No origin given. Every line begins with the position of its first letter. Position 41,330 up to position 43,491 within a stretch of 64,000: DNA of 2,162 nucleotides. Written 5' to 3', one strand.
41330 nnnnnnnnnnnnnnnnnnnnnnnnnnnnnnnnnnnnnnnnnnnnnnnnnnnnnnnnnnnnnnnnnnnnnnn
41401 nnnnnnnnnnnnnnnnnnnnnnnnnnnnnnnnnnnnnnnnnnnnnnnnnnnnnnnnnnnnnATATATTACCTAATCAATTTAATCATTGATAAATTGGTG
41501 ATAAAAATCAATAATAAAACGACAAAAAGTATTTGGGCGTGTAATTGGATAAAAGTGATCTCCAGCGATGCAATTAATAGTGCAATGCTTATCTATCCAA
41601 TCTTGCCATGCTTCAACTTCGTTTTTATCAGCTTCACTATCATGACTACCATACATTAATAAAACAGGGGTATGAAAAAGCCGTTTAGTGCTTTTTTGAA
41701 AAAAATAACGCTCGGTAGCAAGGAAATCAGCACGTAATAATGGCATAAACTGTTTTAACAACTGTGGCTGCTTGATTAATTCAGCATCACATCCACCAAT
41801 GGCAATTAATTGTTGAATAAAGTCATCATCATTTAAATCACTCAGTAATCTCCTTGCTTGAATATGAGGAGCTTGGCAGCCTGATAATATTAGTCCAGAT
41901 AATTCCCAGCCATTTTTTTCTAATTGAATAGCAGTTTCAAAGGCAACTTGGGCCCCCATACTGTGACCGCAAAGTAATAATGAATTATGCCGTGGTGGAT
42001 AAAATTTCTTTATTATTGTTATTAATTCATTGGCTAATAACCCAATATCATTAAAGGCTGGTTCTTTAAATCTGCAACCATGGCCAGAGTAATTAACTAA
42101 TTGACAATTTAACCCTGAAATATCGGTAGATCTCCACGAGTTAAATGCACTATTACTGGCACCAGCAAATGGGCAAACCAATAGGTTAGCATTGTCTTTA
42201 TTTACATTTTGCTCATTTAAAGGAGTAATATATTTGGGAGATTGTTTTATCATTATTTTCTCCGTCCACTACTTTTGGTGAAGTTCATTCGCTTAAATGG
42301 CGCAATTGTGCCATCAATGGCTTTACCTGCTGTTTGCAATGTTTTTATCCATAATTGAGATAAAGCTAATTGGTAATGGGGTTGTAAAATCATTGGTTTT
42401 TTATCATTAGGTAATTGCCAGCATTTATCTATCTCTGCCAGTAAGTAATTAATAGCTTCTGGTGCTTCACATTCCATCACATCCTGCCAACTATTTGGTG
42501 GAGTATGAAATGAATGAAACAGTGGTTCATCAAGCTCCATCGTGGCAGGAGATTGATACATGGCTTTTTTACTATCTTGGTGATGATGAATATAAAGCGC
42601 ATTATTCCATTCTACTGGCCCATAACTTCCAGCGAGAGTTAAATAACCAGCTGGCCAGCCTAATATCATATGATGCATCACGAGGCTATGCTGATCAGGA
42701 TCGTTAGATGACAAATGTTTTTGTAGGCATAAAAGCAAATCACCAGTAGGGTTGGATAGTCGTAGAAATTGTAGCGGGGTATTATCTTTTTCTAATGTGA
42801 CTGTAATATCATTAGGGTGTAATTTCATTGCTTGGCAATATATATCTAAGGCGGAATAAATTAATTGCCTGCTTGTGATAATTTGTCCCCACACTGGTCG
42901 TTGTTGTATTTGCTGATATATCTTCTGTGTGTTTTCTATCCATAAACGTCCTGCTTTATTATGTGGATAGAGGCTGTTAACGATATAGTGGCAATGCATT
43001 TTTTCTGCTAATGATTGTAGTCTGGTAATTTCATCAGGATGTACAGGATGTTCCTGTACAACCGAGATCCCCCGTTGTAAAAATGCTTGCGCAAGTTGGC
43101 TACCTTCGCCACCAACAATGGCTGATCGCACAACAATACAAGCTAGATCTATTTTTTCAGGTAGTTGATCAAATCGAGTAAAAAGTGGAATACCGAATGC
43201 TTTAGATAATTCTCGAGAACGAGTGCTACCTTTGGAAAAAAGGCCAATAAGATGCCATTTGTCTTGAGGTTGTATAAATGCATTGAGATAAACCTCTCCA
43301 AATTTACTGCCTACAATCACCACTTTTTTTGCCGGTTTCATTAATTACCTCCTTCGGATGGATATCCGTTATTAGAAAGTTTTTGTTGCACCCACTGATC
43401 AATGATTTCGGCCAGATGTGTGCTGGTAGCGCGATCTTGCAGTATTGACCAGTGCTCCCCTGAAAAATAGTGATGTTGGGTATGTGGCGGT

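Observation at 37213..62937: Yersiniabactin-like HMWP2/HMWP1 assembly line without salicylate synthase, aryl-AMP ligase or AraC regulator, and with an extra methyltransferase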

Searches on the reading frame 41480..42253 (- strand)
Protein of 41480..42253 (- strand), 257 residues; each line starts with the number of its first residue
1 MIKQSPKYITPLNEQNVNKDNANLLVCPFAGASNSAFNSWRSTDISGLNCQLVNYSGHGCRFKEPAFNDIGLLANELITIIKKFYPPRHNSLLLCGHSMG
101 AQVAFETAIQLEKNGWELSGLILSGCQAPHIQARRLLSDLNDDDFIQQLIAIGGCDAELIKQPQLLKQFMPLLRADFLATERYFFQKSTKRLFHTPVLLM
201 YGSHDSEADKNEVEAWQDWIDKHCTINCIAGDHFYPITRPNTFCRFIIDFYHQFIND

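Call 4: search_protein_families(proteins=[window:41480-42253:-], library=ncbifam, max_evalue=0.00001)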
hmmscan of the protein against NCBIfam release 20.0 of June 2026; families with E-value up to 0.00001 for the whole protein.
window:41480-42253:- (257 aa): 0 families

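Call 78: search_protein_families(proteins=[window:41480-42253:-], library=ncbifam, max_evalue=0.001)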
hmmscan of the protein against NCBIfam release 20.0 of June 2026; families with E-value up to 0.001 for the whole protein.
window:41480-42253:- (257 aa): 3 families
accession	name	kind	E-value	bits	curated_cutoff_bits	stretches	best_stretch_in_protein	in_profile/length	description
TIGR03695.1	menH_SHCHC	equivalog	4.5e-05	23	208.55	1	45-127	26-105/252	2-succinyl-6-hydroxy-2,4-cyclohexadiene-1-carboxylate synthase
NF004514.1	PRK05855.1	equivalog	0.00077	18.1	455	1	182-252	219-288/578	SDR family oxidoreductase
NF051488.1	bifunc_PcaDC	exception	0.00082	18.6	390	0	52-110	43-98/375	bifunctional 3-oxoadipate enol-lactonase/4-carboxymuconolactone decarboxylase PcaDC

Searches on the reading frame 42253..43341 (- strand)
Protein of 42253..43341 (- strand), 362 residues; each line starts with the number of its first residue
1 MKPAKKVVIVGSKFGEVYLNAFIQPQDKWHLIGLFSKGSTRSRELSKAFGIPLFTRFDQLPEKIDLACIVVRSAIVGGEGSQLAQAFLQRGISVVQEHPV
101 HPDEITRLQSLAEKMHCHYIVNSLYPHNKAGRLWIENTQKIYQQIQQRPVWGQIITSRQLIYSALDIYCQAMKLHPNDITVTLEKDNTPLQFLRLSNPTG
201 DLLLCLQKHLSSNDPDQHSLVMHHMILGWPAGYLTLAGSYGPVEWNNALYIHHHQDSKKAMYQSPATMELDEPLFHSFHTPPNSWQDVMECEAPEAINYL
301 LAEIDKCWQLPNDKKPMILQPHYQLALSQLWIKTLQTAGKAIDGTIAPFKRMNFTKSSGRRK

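Call 4: search_protein_families(proteins=[window:42253-43341:-], library=ncbifam, max_evalue=0.00001)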
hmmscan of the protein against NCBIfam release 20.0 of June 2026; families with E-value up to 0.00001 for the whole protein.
window:42253-43341:- (362 aa): 1 family
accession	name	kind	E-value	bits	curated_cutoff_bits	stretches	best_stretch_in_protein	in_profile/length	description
TIGR01761.1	thiaz-red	subfamily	5.6e-104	348.4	188.8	1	4-340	3-341/350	thiazolinyl imide reductase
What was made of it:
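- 42253..43341 (-): nrpU: thiazolinyl imide reductase (YbtU/PchG type). TIGR01761 at 348 bits against a cut-off of 188.8 (call 4).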

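Call 23: search_dna_similar(query=window:42253-43341:-, collection=plasmids, mode=protein, max_rows=25, rows=spread)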
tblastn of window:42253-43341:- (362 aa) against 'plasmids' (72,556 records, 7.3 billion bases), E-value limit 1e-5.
Records with a match: 233; places in all: 234; records where one place covers at least 80% of the query: 218.
Best place of each record, by identity: <60% 233.
By first word of the organism name: Salmonella 166; Klebsiella 30; Ralstonia 15; Streptomyces 4; Escherichia 3; Vibrio 3; Burkholderia 3; Photobacterium 2; Rhizobium 1; Serratia 1; and 5 more.
By predicted mobility (MOB-suite, as given by PLSDB): conjugative 175; non-mobilizable 31; mobilizable 27.
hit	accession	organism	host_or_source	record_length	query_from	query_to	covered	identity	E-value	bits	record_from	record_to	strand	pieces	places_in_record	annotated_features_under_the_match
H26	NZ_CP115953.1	Ralstonia solanacearum CFBP2957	Solanum lycopersicum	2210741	5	348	95%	44.1%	1e-88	298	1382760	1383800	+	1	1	none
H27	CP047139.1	Ralstonia solanacearum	Potato,Single cell,tuber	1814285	5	348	95%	43.1%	5e-85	288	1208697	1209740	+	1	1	Gfo/Idh/MocA family oxidoreductase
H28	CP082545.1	Salmonella enterica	Chicken Legs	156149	2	341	94%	42.9%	3e-84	285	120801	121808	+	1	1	ybtU: yersiniabactin biosynthesis oxidoreductase YbtU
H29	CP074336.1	Salmonella enterica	Gallus gallus,food,broiler chicken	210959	2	341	94%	42.9%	3e-84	285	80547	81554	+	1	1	ybtU: yersiniabactin biosynthesis oxidoreductase YbtU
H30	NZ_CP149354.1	Salmonella enterica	Homo sapiens,single cell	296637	2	341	94%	42.9%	3e-84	285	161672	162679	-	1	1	ybtU: yersiniabactin biosynthesis oxidoreductase YbtU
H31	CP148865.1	Salmonella enterica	Dog,single cell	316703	2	341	94%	42.9%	3e-84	285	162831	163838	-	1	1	ybtU: yersiniabactin biosynthesis oxidoreductase YbtU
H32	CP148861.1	Salmonella enterica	Dog,single cell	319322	2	341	94%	42.9%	3e-84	285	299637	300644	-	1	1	ybtU: yersiniabactin biosynthesis oxidoreductase YbtU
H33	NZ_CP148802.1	Salmonella enterica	Homo sapiens,single cell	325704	2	341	94%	42.9%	3e-84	285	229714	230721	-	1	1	ybtU: yersiniabactin biosynthesis oxidoreductase YbtU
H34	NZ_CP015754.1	Klebsiella pneumoniae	Homo sapiens,mixed culture,fecal sample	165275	2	341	94%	42.9%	5e-84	285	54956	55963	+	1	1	ybtU: yersiniabactin biosynthesis oxidoreductase YbtU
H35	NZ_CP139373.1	Klebsiella aerogenes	Homo sapiens,sputum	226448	2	341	94%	42.9%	5e-84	285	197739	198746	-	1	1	ybtU: yersiniabactin biosynthesis oxidoreductase YbtU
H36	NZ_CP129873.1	Klebsiella pneumoniae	Homo sapiens,whole organism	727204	2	341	94%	42.9%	5e-84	285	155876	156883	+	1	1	ybtU: yersiniabactin biosynthesis oxidoreductase YbtU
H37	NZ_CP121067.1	Salmonella enterica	Homo sapiens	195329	2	341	94%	42.9%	5e-84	285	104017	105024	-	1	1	ybtU: yersiniabactin biosynthesis oxidoreductase YbtU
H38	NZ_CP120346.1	Salmonella enterica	environmental,State of Palestine: West ...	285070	2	341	94%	42.9%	5e-84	285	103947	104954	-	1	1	ybtU: yersiniabactin biosynthesis oxidoreductase YbtU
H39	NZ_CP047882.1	Salmonella enterica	Homo sapiens,stool sample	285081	2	341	94%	42.9%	5e-84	285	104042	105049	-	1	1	ybtU: yersiniabactin biosynthesis oxidoreductase YbtU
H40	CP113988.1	Salmonella enterica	Homo sapiens,human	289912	2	341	94%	42.9%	5e-84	285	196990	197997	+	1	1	ybtU: yersiniabactin biosynthesis oxidoreductase YbtU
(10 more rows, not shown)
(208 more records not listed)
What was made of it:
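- Closest known: Piscibactin/photoxenobactin. Different: The NrpU search hit the Photobacterium reductase at 40% (call 23).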

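Call 25: get_annotated_region(hit=H34, flank=20000)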
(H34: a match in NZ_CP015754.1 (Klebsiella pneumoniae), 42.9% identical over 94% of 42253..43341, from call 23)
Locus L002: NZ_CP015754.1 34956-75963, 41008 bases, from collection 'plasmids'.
description: Klebsiella pneumoniae strain W14 plasmid unnamed1, complete sequence
organism: Klebsiella pneumoniae (NCBI taxid 573)
taxonomy: Bacteria; Pseudomonadota; Gammaproteobacteria; Enterobacterales; Enterobacteriaceae; Klebsiella; Klebsiella pneumoniae
host: -; source: Homo sapiens,mixed culture,fecal sample; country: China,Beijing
typing (MOB-suite, as given by PLSDB): conjugative; replicon IncFIA,IncFIB,IncFII; relaxase MOBF,MOBF; mating-pair formation MPF_F
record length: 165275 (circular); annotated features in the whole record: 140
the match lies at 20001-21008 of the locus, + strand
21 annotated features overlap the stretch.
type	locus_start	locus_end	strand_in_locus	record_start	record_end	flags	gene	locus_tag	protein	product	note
predicted_resistance_gene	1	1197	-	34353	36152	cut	ybtQ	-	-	yersiniabactin ABC transporter ATP-binding/permease protein YbtQ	predicted by amrfinderplus; class ; identity 99.67%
predicted_resistance_gene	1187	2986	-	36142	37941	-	ybtP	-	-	yersiniabactin ABC transporter ATP-binding/permease protein YbtP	predicted by amrfinderplus; class ; identity 99.33%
CDS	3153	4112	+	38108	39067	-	ybtA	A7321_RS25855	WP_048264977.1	yersiniabactin transcriptional regulator YbtA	-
CDS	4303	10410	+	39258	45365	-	irp2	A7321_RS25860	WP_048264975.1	yersiniabactin non-ribosomal peptide synthetase HMWP2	-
CDS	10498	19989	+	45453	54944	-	irp1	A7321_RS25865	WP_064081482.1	yersiniabactin polyketide synthase HMWP1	-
CDS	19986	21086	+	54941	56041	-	ybtU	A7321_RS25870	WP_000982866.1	yersiniabactin biosynthesis oxidoreductase YbtU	-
CDS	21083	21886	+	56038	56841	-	ybtT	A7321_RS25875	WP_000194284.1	yersiniabactin biosynthesis thioesterase YbtT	-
CDS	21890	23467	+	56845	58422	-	ybtE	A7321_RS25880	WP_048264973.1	yersiniabactin biosynthesis salycil-AMP ligase YbtE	-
CDS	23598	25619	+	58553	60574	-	fyuA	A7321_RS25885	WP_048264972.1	siderophore yersiniabactin receptor FyuA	-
CDS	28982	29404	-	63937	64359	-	-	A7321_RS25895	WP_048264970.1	Lrp/AsnC family transcriptional regulator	-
CDS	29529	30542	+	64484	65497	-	-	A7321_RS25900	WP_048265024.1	ornithine cyclodeaminase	-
CDS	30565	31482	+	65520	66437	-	-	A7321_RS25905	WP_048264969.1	citrulline utilization hydrolase CtlX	-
CDS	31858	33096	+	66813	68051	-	-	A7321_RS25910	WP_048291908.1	bifunctional succinylornithine transaminase/acetylornithine transaminase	-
CDS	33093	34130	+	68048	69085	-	astA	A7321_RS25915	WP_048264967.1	arginine N-succinyltransferase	GO:0006527 - arginine catabolic process [Evidence IEA]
CDS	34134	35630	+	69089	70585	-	astD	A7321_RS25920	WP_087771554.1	succinylglutamate-semialdehyde dehydrogenase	GO:0006527 - arginine catabolic process [Evidence IEA]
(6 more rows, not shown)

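Call 87: get_annotated_region(hit=H27, flank=20000)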
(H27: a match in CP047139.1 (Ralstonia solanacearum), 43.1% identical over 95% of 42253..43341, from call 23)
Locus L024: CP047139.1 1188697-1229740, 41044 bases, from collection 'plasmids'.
description: Ralstonia solanacearum strain CFBP 8695 plasmid unnamed, complete sequence
organism: Ralstonia solanacearum (NCBI taxid 305)
taxonomy: Bacteria; Pseudomonadota; Betaproteobacteria; Burkholderiales; Burkholderiaceae; Ralstonia; Ralstonia solanacearum
host: -; source: Potato,Single cell,tuber; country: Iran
typing (MOB-suite, as given by PLSDB): mobilizable; relaxase MOBP
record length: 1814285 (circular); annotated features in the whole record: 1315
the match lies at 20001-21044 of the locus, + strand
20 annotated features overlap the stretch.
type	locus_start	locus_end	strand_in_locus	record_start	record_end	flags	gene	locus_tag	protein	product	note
CDS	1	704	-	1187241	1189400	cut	-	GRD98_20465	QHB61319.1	TonB-dependent receptor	-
CDS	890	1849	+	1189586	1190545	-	-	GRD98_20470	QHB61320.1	helix-turn-helix domain-containing protein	-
CDS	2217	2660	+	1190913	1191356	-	-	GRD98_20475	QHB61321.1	hypothetical protein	-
CDS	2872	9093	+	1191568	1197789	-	-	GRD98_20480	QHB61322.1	non-ribosomal peptide synthetase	-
CDS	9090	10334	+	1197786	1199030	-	-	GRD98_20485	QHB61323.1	MFS transporter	-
CDS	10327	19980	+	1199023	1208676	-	-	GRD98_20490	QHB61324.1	type I polyketide synthase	-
CDS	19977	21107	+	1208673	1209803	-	-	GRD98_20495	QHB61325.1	Gfo/Idh/MocA family oxidoreductase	-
CDS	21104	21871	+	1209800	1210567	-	-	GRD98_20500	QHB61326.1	thioesterase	-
CDS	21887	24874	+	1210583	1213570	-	-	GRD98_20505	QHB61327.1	salicylate synthase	-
CDS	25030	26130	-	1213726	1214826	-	-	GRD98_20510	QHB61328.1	substrate-binding domain-containing protein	-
CDS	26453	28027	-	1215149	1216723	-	-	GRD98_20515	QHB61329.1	HAMP domain-containing protein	-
CDS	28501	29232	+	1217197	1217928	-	-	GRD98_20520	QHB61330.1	hypothetical protein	-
CDS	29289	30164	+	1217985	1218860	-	-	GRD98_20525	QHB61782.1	fatty acid desaturase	-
CDS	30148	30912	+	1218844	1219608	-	-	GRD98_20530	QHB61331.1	metal-dependent hydrolase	-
CDS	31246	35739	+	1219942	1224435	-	-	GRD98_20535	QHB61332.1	type III effector protein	-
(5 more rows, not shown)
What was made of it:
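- Tried and rejected: The locus turned out to be a salicylate-type ybt-like cluster, so the test was dropped (call 87).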
